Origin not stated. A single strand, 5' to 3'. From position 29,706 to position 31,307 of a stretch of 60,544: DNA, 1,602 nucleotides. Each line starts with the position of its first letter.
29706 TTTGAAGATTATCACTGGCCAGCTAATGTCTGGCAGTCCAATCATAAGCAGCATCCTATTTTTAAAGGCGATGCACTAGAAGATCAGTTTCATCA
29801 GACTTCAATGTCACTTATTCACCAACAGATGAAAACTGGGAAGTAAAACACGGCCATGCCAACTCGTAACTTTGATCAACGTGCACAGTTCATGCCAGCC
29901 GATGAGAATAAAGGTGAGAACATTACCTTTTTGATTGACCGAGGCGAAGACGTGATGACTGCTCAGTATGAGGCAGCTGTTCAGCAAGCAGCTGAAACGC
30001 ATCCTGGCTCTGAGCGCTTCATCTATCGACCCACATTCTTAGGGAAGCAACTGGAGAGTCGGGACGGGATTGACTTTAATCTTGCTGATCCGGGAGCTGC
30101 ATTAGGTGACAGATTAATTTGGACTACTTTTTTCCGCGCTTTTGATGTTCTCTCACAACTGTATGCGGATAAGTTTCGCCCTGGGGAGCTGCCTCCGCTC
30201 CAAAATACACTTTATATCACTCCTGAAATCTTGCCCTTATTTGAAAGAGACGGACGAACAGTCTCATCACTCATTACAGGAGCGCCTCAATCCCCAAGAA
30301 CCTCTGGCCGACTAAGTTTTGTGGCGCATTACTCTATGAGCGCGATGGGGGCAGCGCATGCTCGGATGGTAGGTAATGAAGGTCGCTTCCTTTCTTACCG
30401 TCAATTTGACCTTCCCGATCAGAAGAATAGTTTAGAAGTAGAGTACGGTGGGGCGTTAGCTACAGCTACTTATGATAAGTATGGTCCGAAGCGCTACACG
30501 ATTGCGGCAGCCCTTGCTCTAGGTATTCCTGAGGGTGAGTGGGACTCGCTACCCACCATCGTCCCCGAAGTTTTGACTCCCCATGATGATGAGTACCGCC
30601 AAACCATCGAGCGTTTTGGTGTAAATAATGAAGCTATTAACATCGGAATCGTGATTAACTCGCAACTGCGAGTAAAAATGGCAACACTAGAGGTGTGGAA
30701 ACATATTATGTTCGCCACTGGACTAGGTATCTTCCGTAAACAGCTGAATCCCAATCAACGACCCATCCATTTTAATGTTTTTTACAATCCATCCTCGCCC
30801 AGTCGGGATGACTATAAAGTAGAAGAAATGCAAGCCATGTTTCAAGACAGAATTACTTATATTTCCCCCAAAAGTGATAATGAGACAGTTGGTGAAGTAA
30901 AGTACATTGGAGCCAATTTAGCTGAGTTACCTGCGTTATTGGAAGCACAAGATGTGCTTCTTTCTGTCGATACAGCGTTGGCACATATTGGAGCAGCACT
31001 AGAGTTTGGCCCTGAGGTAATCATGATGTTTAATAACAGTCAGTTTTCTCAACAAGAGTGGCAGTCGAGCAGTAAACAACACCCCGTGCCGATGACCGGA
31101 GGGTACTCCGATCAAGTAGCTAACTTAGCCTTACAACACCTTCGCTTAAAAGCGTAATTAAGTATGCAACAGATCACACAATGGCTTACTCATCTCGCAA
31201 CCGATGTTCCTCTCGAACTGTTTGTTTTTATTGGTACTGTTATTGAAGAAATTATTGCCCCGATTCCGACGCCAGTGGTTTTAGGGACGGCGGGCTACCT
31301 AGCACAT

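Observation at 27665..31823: Candidate envelope-glycosylation locus: clan-A glycoside hydrolase divergent from two tandem, highly divergent GT9-like genes plus DedA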

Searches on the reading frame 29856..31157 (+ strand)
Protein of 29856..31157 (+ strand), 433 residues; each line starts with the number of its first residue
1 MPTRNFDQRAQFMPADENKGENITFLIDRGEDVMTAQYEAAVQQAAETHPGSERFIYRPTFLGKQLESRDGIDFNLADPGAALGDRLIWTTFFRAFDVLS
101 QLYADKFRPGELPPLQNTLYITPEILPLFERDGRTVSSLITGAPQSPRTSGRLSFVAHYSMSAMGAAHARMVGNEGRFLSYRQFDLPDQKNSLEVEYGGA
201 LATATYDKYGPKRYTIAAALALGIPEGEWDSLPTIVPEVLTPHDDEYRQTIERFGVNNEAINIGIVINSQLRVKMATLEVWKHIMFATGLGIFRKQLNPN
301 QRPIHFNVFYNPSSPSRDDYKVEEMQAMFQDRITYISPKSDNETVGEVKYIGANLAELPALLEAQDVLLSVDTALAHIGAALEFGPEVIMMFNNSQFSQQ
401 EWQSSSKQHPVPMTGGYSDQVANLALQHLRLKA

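Call 3: search_protein_families(library=pfam, proteins=[window:29856-31157:+], max_evalue=1)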
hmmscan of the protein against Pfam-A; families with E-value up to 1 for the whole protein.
window:29856-31157:+ (433 aa): 3 families
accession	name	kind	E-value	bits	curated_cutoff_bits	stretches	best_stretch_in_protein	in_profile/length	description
PF11056.14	UvsY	-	0.003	18.5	22.8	1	323-398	43-114/128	Recombination, repair and ssDNA binding protein UvsY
PF01075.23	Glyco_transf_9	-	0.0048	16.7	22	1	354-383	173-202/247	Glycosyltransferase family 9 (heptosyltransferase)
PF13848.12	Thioredoxin_6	-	0.12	12.7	27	0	296-361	89-155/184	Thioredoxin-like domain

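Call 7: search_solved_structures(query=window:29856-31157:+, max_evalue=10, show_alignments=3)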
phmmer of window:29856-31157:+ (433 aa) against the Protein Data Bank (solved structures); distinct sequences matched with E-value up to 10: 9.
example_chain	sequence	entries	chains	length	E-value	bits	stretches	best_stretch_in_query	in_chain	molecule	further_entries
6jxg_A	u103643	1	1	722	0.48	12.5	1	149-239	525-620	Beta-glucosidase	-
4zwt_A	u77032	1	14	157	0.59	12.2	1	313-389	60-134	Recombination protein uvsY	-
4zvi_A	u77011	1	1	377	1.1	11.4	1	271-322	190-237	DNA gyrase subunit B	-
5l3j_A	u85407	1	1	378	1.1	11.4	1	271-322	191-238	DNA gyrase subunit B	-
4xtj_A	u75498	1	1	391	1.1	11.3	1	271-322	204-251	DNA gyrase subunit B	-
4wub_A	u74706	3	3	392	1.1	11.3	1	271-322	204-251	DNA gyrase subunit B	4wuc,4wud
6eng_A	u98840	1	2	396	1.1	11.3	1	271-322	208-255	DNA gyrase subunit B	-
4prv_A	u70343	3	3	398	1.1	11.3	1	271-322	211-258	GyrB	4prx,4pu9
5zxm_A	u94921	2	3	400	1.3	11.2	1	282-322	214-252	DNA gyrase subunit B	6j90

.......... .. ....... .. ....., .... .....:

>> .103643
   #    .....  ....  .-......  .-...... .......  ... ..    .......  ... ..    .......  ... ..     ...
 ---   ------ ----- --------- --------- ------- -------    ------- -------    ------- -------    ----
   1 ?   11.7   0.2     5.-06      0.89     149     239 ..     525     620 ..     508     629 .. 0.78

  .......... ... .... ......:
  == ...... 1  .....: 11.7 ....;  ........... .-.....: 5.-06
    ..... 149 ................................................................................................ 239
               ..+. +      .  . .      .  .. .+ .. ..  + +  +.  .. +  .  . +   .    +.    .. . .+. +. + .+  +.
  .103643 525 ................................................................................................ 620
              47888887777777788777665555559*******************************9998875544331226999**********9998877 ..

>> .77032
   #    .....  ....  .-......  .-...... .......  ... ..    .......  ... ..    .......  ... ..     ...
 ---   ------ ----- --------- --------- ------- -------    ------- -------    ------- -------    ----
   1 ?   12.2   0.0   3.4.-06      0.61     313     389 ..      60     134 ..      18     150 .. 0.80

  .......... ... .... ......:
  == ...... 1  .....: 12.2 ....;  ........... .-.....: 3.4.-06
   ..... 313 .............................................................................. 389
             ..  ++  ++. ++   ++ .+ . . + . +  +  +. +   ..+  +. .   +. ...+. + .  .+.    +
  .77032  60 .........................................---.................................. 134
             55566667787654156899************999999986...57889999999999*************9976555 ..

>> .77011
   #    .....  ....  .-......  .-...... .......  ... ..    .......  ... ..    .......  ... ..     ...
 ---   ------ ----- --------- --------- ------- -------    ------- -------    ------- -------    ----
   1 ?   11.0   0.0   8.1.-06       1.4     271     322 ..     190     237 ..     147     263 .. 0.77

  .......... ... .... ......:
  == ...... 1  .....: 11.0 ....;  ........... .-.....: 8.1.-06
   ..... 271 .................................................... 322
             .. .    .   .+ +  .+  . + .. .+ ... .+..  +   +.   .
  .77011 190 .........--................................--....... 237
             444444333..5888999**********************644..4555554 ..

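Call 8: find_homologous_proteins(query=window:29856-31157:+)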
Query window:29856-31157:+ (433 aa): 2 proteins with E <= 0.001 among 8000 candidates.
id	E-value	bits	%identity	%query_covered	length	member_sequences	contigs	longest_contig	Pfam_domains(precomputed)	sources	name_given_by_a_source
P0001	1.5e-291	984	100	100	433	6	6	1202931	-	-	-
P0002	3.5e-76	275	40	86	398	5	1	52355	-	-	-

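Call 20: search_protein_families(library=ncbifam, proteins=[window:29856-31157:+], max_evalue=1)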
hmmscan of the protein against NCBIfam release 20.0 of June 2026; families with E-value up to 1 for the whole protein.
window:29856-31157:+ (433 aa): 3 families
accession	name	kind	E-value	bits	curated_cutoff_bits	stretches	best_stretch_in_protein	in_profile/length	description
TIGR02193.1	heptsyl_trn_I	equivalog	0.0012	18.1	185.3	1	354-409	245-298/320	lipopolysaccharide heptosyltransferase I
NF007742.0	PRK10422.1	equivalog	0.072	11.9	467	1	354-405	252-299/352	lipopolysaccharide core heptosyltransferase RfaQ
TIGR02201.1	heptsyl_trn_III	equivalog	0.13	11.2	170.2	1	354-418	250-310/344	putative lipopolysaccharide heptosyltransferase III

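Call 21: predict_structure(protein=window:29856-31157:+)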
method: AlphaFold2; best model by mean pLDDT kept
length: 433 residues; sequences in the alignment: 1
mean_pLDDT: 31.9   pTM: 0.20
mean pLDDT of the five models: 31.9, 29.0, 28.7, 27.8, 25.9
residues with pLDDT >= 90: 0; 70-90: 0; 50-70: 0; < 50: 433
segments of 3 or more residues with pLDDT < 50: 1-433
pLDDT, mean of each block of 10 residues (from residue 1): 25 31 30 40 44 38 33 37 35 35 34 31 32 32 29 26 26 25 28 30 29 31 35 30 32 33 32 31 39 33 35 29 34 30 26 30 31 33 31 30 31 33 33 29
secondary structure, 60 per line:
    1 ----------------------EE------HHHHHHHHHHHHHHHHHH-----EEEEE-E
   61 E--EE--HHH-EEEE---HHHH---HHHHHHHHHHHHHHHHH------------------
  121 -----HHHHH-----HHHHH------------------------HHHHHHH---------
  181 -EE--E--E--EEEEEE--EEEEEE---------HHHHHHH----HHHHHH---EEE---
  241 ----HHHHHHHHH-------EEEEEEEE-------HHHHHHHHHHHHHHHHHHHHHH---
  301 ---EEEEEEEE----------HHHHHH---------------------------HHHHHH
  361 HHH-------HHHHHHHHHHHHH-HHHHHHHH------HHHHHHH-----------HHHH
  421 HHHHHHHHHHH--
elements in order: H31-48 E54-58 E72-75 H79-82 H86-102 H126-130 H136-140 H165-171 E192-197 E200-205 H215-221 H226-231 E235-237 H245-253 E261-268 H276-297 E304-311 H322-327 H355-363 H371-383 H385-392 H399-405 H417-431

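Call 22: search_protein_representatives(protein=window:29856-31157:+)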
Query: 433 residues. Proteins with E-value up to 0.001 (for the whole library): 26; up to 1e-10: 5; up to 1e-30: 2. The best 26 are listed.
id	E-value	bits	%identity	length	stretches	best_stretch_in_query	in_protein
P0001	4.8e-292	984.3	100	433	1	1-433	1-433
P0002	1.1e-76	274.9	42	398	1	68-423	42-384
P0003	2.2e-26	109.2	39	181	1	160-314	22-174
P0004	2.9e-11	59.4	49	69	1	366-432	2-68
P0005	7.4e-11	58.1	30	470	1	242-413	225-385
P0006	5.2e-10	55.3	26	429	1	66-414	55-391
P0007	2.2e-09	53.2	29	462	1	236-414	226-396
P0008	1.0e-08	51.0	30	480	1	234-414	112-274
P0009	6.2e-08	48.4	32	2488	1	236-413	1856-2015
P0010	3.6e-07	45.9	38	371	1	344-418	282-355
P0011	1.3e-06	44.1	30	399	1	231-420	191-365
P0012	1.4e-06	44.0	37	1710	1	239-411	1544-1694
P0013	1.8e-06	43.6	30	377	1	209-425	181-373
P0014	1.8e-06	43.6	28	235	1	235-410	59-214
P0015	2.9e-06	43.0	30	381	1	204-410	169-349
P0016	6.3e-06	41.8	33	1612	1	240-418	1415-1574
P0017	6.4e-06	41.8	30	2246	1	238-409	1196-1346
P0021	2.0e-04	36.9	28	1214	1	211-423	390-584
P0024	5.2e-04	35.5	27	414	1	183-411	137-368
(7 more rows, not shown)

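Call 24: search_protein_families(library=pfam, proteins=[P0003, P0005, P0006, P0007, P0008, P0010, P0011, P0013, P0015, P0024], max_evalue=0.1)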
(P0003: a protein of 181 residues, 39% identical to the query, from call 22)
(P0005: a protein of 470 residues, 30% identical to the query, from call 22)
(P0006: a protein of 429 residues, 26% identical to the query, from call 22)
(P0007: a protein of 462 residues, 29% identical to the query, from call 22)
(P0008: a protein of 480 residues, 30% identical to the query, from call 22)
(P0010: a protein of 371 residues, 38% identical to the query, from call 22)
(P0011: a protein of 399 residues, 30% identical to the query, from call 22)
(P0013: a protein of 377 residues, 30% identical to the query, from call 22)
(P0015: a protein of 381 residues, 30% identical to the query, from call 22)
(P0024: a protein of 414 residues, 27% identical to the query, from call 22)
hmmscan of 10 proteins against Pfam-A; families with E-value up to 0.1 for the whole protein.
P0003 (181 aa): 0 families

P0005 (470 aa): 2 families
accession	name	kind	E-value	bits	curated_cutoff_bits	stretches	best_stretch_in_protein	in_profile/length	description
PF01075.23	Glyco_transf_9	-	1.7e-07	31.3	22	1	201-364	69-209/247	Glycosyltransferase family 9 (heptosyltransferase)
PF14799.11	FAM195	-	0.02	15.7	25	1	264-313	42-92/98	FAM195 family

P0006 (429 aa): 1 family
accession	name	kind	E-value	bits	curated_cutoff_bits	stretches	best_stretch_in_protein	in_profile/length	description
PF01075.23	Glyco_transf_9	-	1.7e-07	31.2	22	1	246-395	104-233/247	Glycosyltransferase family 9 (heptosyltransferase)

P0007 (462 aa): 1 family
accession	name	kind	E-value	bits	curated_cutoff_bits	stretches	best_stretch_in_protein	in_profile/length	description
PF01075.23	Glyco_transf_9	-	1.3e-07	31.7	22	1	250-404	103-238/247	Glycosyltransferase family 9 (heptosyltransferase)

P0008 (480 aa): 2 families
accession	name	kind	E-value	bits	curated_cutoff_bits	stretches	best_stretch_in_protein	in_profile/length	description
PF01075.23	Glyco_transf_9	-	1.4e-09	38.1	22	1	83-256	52-213/247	Glycosyltransferase family 9 (heptosyltransferase)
PF20268.4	SBDS_C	-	0.034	14.5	27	1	433-475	20-64/71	SBDS protein, C-terminal domain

P0010 (371 aa): 2 families
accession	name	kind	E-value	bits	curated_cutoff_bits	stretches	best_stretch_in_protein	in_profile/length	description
PF01075.23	Glyco_transf_9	-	1.7e-17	64.1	22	1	170-333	64-213/247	Glycosyltransferase family 9 (heptosyltransferase)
PF00775.27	Dioxygenase_C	-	0.095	12.6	27.3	0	112-152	100-140/182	Dioxygenase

P0011 (399 aa): 2 families
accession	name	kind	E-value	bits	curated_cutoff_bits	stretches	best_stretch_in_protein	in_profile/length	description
PF01075.23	Glyco_transf_9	-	1.7e-08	34.6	22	1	219-340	102-212/247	Glycosyltransferase family 9 (heptosyltransferase)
PF06378.16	SSAP_Sak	-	0.0025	17.8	22.3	1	241-271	23-53/152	Sak Single Strand Annealing Protein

P0013 (377 aa): 2 families
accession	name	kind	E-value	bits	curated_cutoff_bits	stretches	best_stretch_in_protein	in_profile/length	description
PF01075.23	Glyco_transf_9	-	5.8e-14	52.4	22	1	164-342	40-211/247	Glycosyltransferase family 9 (heptosyltransferase)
PF14213.11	DUF4325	-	0.076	13.2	23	0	122-146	5-28/64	STAS-like domain of unknown function (DUF4325)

P0015 (381 aa): 1 family
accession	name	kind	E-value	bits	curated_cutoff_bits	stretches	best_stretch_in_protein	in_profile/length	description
PF01075.23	Glyco_transf_9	-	1e-07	32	22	1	200-332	86-209/247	Glycosyltransferase family 9 (heptosyltransferase)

P0024 (414 aa): 2 families
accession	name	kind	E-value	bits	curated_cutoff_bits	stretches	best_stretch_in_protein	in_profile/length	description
PF01847.22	VHL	-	0.0039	17.6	21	1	371-396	41-66/82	VHL beta domain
PF01075.23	Glyco_transf_9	-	0.044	13.5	22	1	285-337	150-202/247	Glycosyltransferase family 9 (heptosyltransferase)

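Call 26: search_solved_structures(query=A1, max_evalue=1, show_alignments=2)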
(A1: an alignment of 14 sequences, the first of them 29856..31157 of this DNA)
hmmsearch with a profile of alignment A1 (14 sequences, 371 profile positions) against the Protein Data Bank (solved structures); distinct sequences matched with E-value up to 1: 10.
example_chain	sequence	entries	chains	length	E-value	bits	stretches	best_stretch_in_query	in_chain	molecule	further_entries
3tov_A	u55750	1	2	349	1.2e-08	38.1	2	28-230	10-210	Glycosyl transferase family 9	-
2h1f_A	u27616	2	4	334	0.0075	18.9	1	281-312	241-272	Lipopolysaccharide heptosyltransferase-1 | Lipopolysaccharide heptosyltransferase 1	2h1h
6dfe_A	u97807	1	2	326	0.0081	18.8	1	281-312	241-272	ADP-heptose--LPS heptosyltransferase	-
2gt1_A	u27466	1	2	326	0.0081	18.8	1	281-312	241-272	Lipopolysaccharide heptosyltransferase-1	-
1psw_A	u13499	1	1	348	0.035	16.8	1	196-323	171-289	ADP-HEPTOSE LPS HEPTOSYLTRANSFERASE II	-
4ifu_A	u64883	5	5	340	0.76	12.3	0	280-318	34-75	FAD:protein FMN transferase | Thiamine biosynthesis lipoprotein ApbE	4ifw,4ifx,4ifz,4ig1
4xdr_A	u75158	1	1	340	0.77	12.3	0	280-318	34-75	FAD:protein FMN transferase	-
4xdt_A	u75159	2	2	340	0.79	12.3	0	280-318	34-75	FAD:protein FMN transferase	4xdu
7mgt_A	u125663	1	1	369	0.85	12.2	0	280-318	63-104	FAD:protein FMN transferase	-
7bff_A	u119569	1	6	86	0.96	12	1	237-274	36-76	30S ribosomal protein S6,30S ribosomal protein S6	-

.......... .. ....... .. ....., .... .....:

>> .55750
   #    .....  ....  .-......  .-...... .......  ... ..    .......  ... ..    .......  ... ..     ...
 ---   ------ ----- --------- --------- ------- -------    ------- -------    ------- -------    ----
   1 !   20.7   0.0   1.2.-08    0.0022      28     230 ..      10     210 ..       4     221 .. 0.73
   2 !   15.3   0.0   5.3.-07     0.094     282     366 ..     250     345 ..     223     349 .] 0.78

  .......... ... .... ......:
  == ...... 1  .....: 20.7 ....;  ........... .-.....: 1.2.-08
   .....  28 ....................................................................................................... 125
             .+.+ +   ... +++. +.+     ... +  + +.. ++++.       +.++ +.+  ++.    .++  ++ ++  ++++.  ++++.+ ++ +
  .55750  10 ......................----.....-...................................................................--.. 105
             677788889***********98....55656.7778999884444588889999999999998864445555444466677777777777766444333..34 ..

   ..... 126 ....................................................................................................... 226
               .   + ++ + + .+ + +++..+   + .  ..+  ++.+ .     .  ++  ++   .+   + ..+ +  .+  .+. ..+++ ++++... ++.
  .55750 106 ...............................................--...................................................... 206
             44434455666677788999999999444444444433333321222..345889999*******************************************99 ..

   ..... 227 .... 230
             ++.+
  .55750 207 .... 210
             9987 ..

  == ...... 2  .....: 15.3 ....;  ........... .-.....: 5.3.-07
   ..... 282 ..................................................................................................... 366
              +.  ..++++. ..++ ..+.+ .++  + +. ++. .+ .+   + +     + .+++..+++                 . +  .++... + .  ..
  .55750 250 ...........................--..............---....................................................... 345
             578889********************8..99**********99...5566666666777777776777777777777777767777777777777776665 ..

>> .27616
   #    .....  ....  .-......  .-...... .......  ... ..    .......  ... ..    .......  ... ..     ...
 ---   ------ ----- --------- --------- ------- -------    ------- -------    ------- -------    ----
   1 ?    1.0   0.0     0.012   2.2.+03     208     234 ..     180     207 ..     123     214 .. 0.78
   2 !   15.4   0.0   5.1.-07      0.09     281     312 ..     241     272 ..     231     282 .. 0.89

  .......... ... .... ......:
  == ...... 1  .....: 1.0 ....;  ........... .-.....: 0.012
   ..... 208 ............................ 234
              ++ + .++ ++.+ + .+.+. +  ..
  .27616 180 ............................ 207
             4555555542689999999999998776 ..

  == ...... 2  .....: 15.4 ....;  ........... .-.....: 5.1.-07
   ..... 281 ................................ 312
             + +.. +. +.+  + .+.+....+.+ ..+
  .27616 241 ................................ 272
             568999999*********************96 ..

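Call 28: find_encoding_contigs(protein=P0002, flank=8000, max_places=4)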
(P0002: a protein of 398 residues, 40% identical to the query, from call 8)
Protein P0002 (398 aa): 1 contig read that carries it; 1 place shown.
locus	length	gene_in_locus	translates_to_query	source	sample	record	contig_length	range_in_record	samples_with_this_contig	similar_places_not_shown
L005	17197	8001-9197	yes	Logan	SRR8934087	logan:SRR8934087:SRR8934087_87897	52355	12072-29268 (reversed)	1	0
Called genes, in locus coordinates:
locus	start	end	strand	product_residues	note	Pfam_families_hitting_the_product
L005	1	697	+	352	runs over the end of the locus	-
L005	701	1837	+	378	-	PF04389:Peptidase_M28 (weak), PF05343:Peptidase_M42 (faint), PF01546:Peptidase_M20, PF07687:M20_dimer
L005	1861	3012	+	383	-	PF01678:DAP_epimerase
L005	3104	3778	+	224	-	-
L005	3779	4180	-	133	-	PF01451:LMWPc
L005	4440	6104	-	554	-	-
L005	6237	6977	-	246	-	PF02535:Zip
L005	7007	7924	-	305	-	PF00150:Cellulase (faint), PF02449:Glyco_hydro_42 (faint)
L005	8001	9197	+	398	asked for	-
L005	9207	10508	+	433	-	-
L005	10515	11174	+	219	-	PF09335:VTT_dom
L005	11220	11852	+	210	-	PF20582:UPF0758_N, PF04002:RadC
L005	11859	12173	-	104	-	PF13560:HTH_31, PF01381:HTH_3, PF12844:HTH_19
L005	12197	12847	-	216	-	PF02698:DUF218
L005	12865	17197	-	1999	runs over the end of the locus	-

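Call 29: find_encoding_contigs(protein=P0006, flank=6000, max_places=4)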
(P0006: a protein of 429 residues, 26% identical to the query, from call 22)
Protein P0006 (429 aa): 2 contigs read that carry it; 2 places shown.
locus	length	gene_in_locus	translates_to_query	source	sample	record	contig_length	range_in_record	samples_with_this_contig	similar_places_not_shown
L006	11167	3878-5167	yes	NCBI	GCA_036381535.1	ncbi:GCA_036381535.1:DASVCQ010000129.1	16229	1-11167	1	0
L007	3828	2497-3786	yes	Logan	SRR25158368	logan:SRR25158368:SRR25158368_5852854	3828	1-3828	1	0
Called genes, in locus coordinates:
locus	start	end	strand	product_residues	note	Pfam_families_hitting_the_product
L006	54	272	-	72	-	-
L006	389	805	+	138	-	PF08570:DUF1761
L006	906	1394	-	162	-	-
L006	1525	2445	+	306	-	PF00413:Peptidase_M10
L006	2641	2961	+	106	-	-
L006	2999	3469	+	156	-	PF16242:Pyrid_ox_like, PF01243:PNPOx_N, PF12900:Pyridox_ox_2 (weak)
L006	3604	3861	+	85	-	-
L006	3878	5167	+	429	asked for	PF01075:Glyco_transf_9 (weak)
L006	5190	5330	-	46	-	-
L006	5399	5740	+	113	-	-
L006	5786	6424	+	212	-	-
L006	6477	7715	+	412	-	-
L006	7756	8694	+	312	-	PF17773:UPF0176_N, PF00581:Rhodanese, PF12368:Rhodanese_C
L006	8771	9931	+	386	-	PF04519:Bactofilin (faint), PF26514:DUF8173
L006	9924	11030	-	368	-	PF00438:S-AdoMet_synt_N, PF02772:S-AdoMet_synt_M, PF02773:S-AdoMet_synt_C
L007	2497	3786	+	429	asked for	PF01075:Glyco_transf_9 (weak)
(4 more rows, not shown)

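Call 38: find_encoding_contigs(protein=P0003, flank=6000, max_places=4)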
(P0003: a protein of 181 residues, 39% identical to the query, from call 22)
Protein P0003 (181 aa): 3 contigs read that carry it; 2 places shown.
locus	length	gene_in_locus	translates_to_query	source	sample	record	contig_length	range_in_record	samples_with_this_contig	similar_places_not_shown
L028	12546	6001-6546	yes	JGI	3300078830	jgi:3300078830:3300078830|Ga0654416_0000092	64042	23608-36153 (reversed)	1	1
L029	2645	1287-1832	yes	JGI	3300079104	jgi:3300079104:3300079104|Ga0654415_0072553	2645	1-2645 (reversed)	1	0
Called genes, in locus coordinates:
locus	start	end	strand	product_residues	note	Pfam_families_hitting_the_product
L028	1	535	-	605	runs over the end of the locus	PF01807:Zn_ribbon_DnaG, PF08275:DNAG_N, PF01751:Toprim, PF13155:Toprim_2, PF13662:Toprim_4, PF10410:DnaB_bind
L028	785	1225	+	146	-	-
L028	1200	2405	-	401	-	PF00657:Lipase_GDSL (weak), PF13472:Lipase_GDSL_2 (weak)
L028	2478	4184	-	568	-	-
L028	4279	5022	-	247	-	PF02535:Zip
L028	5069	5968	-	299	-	PF00150:Cellulase (weak)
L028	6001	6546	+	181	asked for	-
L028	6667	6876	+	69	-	-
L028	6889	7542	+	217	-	PF09335:VTT_dom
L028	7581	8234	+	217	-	PF20582:UPF0758_N, PF04002:RadC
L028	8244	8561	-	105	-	PF12844:HTH_19, PF13560:HTH_31, PF01381:HTH_3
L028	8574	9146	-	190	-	PF00293:NUDIX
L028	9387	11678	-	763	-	PF04932:Wzy_C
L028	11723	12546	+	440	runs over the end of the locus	-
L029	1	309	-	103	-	?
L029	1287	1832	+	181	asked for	-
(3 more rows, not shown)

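Call 39: find_encoding_contigs(protein=P0005, flank=6000, max_places=4)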
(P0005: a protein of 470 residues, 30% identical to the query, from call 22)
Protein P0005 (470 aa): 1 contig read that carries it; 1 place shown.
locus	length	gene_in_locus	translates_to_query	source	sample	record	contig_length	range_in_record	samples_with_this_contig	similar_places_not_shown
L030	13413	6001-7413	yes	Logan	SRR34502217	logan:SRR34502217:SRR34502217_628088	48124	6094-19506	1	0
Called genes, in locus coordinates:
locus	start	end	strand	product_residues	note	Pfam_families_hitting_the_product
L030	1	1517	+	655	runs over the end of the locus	-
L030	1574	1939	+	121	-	-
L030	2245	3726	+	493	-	PF02367:TsaE (faint), PF02463:SMC_N (faint), PF03193:RsgA_GTPase (faint), PF13191:AAA_16 (faint), PF00005:ABC_tran, PF13304:AAA_21 (weak), PF12848:ABC_tran_Xtn, PF00005:ABC_tran, +7 more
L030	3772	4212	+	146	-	PF23477:zf_Tbcl_2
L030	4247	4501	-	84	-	PF01936:NYN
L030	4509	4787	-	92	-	-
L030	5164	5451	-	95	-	-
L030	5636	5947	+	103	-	-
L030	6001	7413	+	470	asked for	PF01075:Glyco_transf_9 (weak)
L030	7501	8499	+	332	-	-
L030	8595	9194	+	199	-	-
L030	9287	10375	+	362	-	-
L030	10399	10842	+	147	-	PF14681:UPRTase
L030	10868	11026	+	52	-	PF14681:UPRTase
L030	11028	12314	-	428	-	PF05977:MFS_3, PF07690:MFS_1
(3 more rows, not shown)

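Call 40: find_encoding_contigs(protein=P0010, flank=6000, max_places=4)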
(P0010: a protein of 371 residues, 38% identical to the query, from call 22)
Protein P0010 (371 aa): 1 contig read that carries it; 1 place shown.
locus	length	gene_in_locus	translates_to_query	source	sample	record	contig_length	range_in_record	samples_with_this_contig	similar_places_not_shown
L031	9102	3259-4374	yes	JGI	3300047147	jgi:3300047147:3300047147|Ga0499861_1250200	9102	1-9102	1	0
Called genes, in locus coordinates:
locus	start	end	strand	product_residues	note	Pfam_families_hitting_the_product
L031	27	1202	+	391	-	PF01411:tRNA-synt_2c, PF07973:tRNA_SAD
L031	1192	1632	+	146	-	PF00293:NUDIX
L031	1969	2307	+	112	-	PF01588:tRNA_bind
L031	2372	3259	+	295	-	PF13098:Thioredoxin_2 (faint), PF13462:Thioredoxin_4, PF01323:DSBA (weak)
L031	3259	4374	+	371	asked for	PF01075:Glyco_transf_9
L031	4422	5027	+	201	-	-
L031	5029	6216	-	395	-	PF00704:Glyco_hydro_18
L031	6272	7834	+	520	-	PF00494:SQS_PSY (faint)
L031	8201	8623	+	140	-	-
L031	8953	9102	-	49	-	?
